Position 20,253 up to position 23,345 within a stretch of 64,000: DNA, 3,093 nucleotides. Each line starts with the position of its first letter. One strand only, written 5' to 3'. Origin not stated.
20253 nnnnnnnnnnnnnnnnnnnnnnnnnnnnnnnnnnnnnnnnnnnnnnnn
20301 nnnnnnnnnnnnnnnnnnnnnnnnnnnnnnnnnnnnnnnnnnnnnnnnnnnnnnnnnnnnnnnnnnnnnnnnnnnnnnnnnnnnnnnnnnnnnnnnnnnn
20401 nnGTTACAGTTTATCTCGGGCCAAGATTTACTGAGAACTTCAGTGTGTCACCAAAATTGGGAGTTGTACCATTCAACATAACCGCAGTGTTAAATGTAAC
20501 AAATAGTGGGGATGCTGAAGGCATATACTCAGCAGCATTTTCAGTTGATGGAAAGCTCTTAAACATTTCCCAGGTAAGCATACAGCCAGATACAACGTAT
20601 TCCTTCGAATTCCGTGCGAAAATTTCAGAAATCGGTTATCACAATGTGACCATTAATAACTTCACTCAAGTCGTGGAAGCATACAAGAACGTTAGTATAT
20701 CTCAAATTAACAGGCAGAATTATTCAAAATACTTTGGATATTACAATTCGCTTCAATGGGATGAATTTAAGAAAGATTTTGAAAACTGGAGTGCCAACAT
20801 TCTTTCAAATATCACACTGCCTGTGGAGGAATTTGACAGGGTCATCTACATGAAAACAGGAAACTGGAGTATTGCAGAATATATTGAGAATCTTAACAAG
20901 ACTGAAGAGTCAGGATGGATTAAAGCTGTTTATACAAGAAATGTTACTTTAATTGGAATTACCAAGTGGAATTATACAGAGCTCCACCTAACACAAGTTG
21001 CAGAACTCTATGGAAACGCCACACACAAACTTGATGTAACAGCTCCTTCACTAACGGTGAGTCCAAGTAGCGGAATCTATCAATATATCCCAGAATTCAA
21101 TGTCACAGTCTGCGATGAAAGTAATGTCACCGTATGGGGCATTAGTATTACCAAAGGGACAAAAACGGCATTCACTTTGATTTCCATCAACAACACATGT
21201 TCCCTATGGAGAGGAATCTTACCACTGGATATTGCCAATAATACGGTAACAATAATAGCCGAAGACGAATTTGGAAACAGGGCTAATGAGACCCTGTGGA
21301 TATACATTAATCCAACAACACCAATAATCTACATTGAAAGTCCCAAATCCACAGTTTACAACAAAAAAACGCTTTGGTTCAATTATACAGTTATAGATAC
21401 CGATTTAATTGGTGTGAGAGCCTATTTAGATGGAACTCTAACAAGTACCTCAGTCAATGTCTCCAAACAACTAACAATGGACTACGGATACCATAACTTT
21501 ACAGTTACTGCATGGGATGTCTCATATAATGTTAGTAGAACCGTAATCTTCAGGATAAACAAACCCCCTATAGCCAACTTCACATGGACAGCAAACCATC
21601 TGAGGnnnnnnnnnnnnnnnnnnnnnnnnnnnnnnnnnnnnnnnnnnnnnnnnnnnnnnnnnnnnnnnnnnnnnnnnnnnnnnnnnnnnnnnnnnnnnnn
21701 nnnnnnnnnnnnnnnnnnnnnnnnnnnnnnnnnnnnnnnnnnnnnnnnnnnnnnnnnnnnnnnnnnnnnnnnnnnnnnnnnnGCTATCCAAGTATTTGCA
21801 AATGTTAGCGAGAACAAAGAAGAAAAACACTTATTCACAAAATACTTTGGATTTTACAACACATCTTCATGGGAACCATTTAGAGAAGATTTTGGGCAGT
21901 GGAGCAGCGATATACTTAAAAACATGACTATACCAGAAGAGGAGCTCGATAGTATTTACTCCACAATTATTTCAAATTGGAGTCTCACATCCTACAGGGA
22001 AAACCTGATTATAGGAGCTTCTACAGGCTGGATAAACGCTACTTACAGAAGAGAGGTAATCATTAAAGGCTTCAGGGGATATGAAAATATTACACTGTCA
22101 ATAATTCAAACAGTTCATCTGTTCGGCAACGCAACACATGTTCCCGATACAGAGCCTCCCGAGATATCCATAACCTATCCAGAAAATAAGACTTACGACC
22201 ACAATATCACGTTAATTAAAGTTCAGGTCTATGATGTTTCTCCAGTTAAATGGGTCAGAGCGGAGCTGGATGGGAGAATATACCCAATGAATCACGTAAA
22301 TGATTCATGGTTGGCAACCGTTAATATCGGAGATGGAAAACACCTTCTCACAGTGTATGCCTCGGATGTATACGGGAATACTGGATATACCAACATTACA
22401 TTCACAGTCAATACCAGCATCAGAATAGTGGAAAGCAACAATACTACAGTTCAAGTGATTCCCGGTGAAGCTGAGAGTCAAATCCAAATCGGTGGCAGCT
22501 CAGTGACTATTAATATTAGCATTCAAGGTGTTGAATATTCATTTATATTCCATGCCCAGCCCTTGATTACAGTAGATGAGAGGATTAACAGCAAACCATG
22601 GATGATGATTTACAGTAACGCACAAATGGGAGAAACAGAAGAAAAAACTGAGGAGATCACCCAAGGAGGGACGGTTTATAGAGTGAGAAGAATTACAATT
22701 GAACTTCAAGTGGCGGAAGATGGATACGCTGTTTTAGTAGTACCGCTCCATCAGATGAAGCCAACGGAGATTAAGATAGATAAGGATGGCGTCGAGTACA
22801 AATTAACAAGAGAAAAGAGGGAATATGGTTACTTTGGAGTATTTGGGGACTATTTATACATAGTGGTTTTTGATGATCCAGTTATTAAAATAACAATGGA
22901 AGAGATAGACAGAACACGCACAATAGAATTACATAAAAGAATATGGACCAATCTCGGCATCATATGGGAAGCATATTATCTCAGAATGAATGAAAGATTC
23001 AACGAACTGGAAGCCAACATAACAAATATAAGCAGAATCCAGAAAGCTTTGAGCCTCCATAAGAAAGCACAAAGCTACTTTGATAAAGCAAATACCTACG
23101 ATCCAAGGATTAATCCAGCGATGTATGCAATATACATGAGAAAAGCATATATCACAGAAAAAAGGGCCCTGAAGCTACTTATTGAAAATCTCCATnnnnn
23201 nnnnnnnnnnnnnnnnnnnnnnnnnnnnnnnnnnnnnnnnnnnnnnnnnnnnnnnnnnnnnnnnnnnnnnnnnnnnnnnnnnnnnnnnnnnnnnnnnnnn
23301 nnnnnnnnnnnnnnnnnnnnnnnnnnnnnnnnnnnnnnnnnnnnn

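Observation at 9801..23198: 13.4 kb uninterrupted ORF encoding a 4465-aa secreted, probably heavily glycosylated multi-domain protein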

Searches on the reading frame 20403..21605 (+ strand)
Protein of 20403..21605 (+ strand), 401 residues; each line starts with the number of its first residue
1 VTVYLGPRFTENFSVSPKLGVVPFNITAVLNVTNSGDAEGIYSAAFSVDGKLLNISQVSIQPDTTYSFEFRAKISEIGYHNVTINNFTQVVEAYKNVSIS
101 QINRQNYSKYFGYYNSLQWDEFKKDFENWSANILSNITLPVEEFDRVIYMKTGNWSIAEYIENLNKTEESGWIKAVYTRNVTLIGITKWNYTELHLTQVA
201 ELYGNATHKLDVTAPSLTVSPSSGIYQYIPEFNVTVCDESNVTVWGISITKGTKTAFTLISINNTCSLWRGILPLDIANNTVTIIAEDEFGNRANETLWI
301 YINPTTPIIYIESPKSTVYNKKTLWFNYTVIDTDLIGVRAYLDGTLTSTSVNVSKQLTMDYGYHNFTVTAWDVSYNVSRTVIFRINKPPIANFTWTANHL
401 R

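Call 18: search_protein_families(library=pfam, proteins=[window:20403-21605:+], max_evalue=1)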
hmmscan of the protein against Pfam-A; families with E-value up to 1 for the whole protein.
window:20403-21605:+ (401 aa): 4 families
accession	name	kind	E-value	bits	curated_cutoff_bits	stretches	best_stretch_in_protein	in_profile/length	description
PF01399.33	PCI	-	0.13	12.9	22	0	75-104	18-47/84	PCI domain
PF21438.3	Sap1_N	-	0.13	12.8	27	1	68-132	25-90/102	Switch activating protein 1, N-terminal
PF09136.16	Glucodextran_B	-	0.18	12.2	27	0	273-300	52-79/83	Glucodextranase, domain B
PF23861.1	Ribophorin_II_2nd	-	0.4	11.3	23.4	0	28-60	66-101/105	Ribophorin II second domain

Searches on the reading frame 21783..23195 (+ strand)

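Call 18: search_protein_families(library=pfam, proteins=[window:21783-23195:+], max_evalue=1)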
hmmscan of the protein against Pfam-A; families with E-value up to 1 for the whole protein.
window:21783-23195:+ (471 aa): 1 family
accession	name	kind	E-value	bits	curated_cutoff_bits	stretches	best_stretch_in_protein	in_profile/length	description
PF19077.6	Big_13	-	0.017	16.1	27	1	164-211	51-102/102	Bacterial Ig-like domain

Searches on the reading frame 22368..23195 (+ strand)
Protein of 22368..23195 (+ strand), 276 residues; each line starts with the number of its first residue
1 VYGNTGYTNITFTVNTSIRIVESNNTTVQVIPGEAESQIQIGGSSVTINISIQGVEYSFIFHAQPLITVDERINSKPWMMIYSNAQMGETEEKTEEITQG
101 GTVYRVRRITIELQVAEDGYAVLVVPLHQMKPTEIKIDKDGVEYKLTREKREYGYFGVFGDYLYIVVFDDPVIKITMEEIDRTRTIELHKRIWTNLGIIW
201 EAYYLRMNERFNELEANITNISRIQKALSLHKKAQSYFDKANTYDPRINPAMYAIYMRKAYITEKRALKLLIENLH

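Call 63: search_solved_structures(query=A5, max_evalue=10)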
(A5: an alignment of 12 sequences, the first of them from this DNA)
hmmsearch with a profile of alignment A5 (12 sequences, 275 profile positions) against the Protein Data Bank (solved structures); distinct sequences matched with E-value up to 10: 3.
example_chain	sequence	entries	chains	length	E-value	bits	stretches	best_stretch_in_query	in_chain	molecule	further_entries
6zz6_A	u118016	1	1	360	0.062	15.6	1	197-246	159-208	Structural maintenance of chromosomes protein 1,Structural maintenance of chromosomes prot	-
5z1v_A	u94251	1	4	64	0.27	13.5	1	128-174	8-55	AvrPib protein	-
8yva_A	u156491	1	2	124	0.91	11.7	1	90-135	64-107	C2H2-type domain-containing protein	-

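Call 69: predict_structure(alignment_id=A5)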
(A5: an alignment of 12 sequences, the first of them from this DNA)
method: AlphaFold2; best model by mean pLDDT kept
length: 276 residues; sequences in the alignment: 12
mean_pLDDT: 90.2   pTM: 0.71
mean pLDDT of the five models: 90.2, 89.0, 88.8, 88.3, 88.3
residues with pLDDT >= 90: 206; 70-90: 52; 50-70: 7; < 50: 11
segments of 3 or more residues with pLDDT < 50: 8-15
pLDDT, mean of each block of 10 residues (from residue 1): 47 56 88 91 91 91 95 94 95 94 96 92 95 92 90 89 93 95 93 96 98 88 91 98 94 98 98 84
secondary structure, 60 per line:
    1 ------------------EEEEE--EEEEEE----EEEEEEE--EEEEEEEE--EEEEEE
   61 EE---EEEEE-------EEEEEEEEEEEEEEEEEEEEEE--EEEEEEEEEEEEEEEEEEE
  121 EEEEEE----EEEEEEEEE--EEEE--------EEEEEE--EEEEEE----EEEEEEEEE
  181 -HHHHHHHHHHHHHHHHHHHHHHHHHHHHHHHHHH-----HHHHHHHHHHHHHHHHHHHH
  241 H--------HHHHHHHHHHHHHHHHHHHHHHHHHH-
elements in order: E19-23 E26-31 E36-42 E45-52 E55-62 E66-70 E78-99 E102-126 E131-139 E142-145 E154-159 E162-167 E172-180 H182-215 H221-241 H250-275

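Call 72: fold_search(model_id=the predicted structure, library=pdb)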
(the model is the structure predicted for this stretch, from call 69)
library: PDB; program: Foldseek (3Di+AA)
matches with E <= 10: 973; with E <= 0.001: 0
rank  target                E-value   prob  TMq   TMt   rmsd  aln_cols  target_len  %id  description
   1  9crv_A                1.2e-02  0.13  0.13  0.12  20.7       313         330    9  Native human GABAA receptor of beta2-alpha1-gamma2-beta2-alpha2 assembly (released 2025-01-22)
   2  9siq_A                1.4e-02  0.21  0.17  0.14  18.8       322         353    9  Structure of the honeybee GABAA RDL receptor with Chrodrimanin B (released 2026-02-11)
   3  9ctv_B                1.5e-02  0.25  0.18  0.16  18.7       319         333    7  Native human GABAA receptor of beta2-alpha1-gamma2-beta1-alpha2 assembly (released 2025-01-22)
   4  9cxb_D                2.1e-02  0.12  0.15  0.13  19.6       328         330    8  Native human GABAA receptor of beta2-alpha1-beta1-alpha2-gamma2 assembly (released 2025-01-22)
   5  8rke_B                2.5e-02  0.47  0.15  0.15  19.2       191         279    7  Crystal structure of the complete N-terminal region of human ZP2 (hZP2-N1N2N3) (released 2024-03-13)
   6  8ikj                  2.5e-02  0.25  0.18  0.11  16.0       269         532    8  Cryo-EM structure of the inactive CD97 (released 2024-02-14)
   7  7a5v_A                2.5e-02  0.16  0.17  0.15  17.8       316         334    8  CryoEM structure of a human gamma-aminobutyric acid receptor, the GABA(A)R-beta3 homopentamer, in complex with histami (released 2020-11-18)
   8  5tin_B                3.0e-02  0.14  0.16  0.14  18.8       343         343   10  Crystal Structure of Human Glycine Receptor alpha-3 Mutant N38Q Bound to AM-3607 (released 2017-01-18)
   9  2b5u_A                3.3e-02  0.18  0.13  0.09  24.7       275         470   12  Crystal Structure Of Colicin E3 V206C Mutant In Complex With Its Immunity Protein (released 2006-11-07)
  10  5tin_D                3.3e-02  0.14  0.16  0.14  18.7       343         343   10  Crystal Structure of Human Glycine Receptor alpha-3 Mutant N38Q Bound to AM-3607 (released 2017-01-18)
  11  6r3m_A                3.5e-02  0.38  0.15  0.21  12.1       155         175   12  Family 11 Carbohydrate-Binding Module from Clostridium thermocellum in complex with beta-1,3-1,4-mixed-linked tetrasac (released 2020-02-05)
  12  5tin_A                3.5e-02  0.14  0.16  0.14  18.8       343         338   10  Crystal Structure of Human Glycine Receptor alpha-3 Mutant N38Q Bound to AM-3607 (released 2017-01-18)
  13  9feu_A                3.9e-02  0.15  0.18  0.15  18.2       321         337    8  Cryo-EM structure of the beta3 homomeric GABA(A) receptor in complex with HSM in the long-lived symmetric desensitised (released 2025-06-04)
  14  7qn5_B                4.2e-02  0.15  0.17  0.15  18.3       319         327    8  Cryo-EM structure of human full-length extrasynaptic alpha4beta3delta GABA(A)R in complex with nanobody Nb25 (released 2022-04-13)
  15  7drt_B                4.4e-02  0.28  0.17  0.11  15.5       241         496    6  Human Wntless in complex with Wnt3a (released 2021-07-14)
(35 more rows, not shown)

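Call 91: fold_search(model_id=the predicted structure, library=viral)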
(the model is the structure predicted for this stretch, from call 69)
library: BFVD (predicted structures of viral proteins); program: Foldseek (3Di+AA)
matches with E <= 10: 974; with E <= 0.001: 0
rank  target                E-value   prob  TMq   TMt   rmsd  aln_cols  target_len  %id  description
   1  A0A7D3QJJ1            1.2e-03  0.38  0.13  0.17  15.5       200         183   11  (no name in the UniProt tables at hand)
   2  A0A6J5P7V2            9.0e-03  0.28  0.16  0.20  16.2       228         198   12  Uncharacterized protein [uncultured Caudovirales phage]
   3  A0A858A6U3            9.5e-03  0.25  0.13  0.06  17.1       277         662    9  MC018L [Molluscum contagiosum virus]
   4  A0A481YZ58            9.5e-03  0.14  0.11  0.14  17.8       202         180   11  Uncharacterized protein [Marseillevirus LCMAC202]
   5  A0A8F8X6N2            1.3e-02  0.13  0.10  0.13  18.9       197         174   13  (no name in the UniProt tables at hand)
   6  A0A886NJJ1            1.4e-02  0.11  0.10  0.12  16.6       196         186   10  (no name in the UniProt tables at hand)
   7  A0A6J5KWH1            1.5e-02  0.51  0.20  0.19  22.0       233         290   10  Uncharacterized protein [uncultured Caudovirales phage]
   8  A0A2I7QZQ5            2.1e-02  0.35  0.14  0.05  21.5       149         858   11  (no name in the UniProt tables at hand)
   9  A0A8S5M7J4            2.2e-02  0.23  0.15  0.20  17.4       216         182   10  Uncharacterized protein [Siphoviridae sp. ctrgt10]
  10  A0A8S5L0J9            2.2e-02  0.12  0.14  0.09  22.5       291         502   10  Maturation protein [ssRNA phage SRR6255746_1]
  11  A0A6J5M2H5            2.3e-02  0.16  0.13  0.09  19.4       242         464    8  Uncharacterized protein [uncultured Caudovirales phage]
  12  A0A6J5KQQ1            2.5e-02  0.30  0.12  0.17  10.4        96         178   14  Uncharacterized protein [uncultured Caudovirales phage]
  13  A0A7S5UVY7            2.5e-02  0.13  0.12  0.14  15.4       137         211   11  (no name in the UniProt tables at hand)
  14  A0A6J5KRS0            2.8e-02  0.08  0.09  0.04  22.1       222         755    9  Major tropism determinant N-terminal domain-containing protein [uncultured Caudovirales phage]
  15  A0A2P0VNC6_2          2.9e-02  0.08  0.11  0.04  22.4       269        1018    8  Glycosyl hydrolase family 65 protein [Tetraselmis virus 1]
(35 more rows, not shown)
